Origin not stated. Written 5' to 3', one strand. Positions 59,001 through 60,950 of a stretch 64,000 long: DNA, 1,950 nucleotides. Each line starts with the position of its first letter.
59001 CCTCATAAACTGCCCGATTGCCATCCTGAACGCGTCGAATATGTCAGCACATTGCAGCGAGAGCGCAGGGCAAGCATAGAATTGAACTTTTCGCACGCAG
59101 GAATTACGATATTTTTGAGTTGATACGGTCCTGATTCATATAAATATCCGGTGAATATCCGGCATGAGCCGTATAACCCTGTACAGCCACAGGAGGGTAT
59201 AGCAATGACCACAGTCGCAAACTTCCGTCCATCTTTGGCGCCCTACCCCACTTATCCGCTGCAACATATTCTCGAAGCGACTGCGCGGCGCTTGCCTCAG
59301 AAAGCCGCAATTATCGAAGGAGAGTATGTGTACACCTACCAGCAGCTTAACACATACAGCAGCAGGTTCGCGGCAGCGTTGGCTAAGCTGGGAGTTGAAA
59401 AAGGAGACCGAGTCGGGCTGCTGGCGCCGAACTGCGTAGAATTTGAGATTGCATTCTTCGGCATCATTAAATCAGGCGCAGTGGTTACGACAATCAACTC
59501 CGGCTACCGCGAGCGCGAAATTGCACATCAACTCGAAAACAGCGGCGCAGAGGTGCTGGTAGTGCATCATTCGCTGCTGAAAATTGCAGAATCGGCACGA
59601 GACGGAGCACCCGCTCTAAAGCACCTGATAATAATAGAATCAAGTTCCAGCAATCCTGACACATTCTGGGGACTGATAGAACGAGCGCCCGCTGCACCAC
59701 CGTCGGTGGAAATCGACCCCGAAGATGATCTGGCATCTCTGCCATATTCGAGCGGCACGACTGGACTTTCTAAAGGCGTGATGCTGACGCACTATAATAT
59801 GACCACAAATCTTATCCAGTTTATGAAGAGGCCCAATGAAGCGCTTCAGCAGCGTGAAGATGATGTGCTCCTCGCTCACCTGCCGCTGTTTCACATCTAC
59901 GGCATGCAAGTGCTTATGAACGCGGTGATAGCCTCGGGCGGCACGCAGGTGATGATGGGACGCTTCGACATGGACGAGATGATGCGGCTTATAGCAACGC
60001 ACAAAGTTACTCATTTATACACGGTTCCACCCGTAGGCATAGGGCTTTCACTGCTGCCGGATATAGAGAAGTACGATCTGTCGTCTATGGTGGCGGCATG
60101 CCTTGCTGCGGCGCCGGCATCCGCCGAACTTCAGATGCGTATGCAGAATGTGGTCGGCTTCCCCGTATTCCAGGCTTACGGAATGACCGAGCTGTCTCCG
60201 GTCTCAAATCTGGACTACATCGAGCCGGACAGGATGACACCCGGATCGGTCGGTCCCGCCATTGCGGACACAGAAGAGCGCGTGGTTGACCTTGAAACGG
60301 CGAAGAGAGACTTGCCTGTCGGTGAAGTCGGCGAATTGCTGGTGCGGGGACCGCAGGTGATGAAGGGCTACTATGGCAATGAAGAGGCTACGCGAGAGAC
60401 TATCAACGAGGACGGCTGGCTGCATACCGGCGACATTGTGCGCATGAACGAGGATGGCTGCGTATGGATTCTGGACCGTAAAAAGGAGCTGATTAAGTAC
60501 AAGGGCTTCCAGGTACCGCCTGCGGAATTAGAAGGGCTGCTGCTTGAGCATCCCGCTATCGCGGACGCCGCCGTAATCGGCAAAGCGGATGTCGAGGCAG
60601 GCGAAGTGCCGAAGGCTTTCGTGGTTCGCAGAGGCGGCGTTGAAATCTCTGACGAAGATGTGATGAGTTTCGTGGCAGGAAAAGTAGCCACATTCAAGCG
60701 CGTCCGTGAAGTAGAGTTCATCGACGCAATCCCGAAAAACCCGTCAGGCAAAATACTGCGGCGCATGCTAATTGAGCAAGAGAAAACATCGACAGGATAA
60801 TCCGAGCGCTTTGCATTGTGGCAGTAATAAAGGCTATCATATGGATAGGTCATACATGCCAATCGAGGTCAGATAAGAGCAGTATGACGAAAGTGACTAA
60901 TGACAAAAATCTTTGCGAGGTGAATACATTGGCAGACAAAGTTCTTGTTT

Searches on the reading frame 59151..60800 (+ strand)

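Call 41: search_protein_families(library=pfam, proteins=[window:59151-60800:+], max_evalue=0.00001)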
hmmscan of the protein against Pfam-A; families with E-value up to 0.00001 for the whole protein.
window:59151-60800:+ (549 aa): 2 families
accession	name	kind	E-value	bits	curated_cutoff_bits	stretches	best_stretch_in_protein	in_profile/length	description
PF00501.34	AMP-binding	-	1.5e-95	320.6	29.9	1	41-408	1-384/384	AMP-binding enzyme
PF13193.12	AMP-binding_C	-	9.5e-19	68.5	24.5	1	459-534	1-76/76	AMP-binding enzyme C-terminal domain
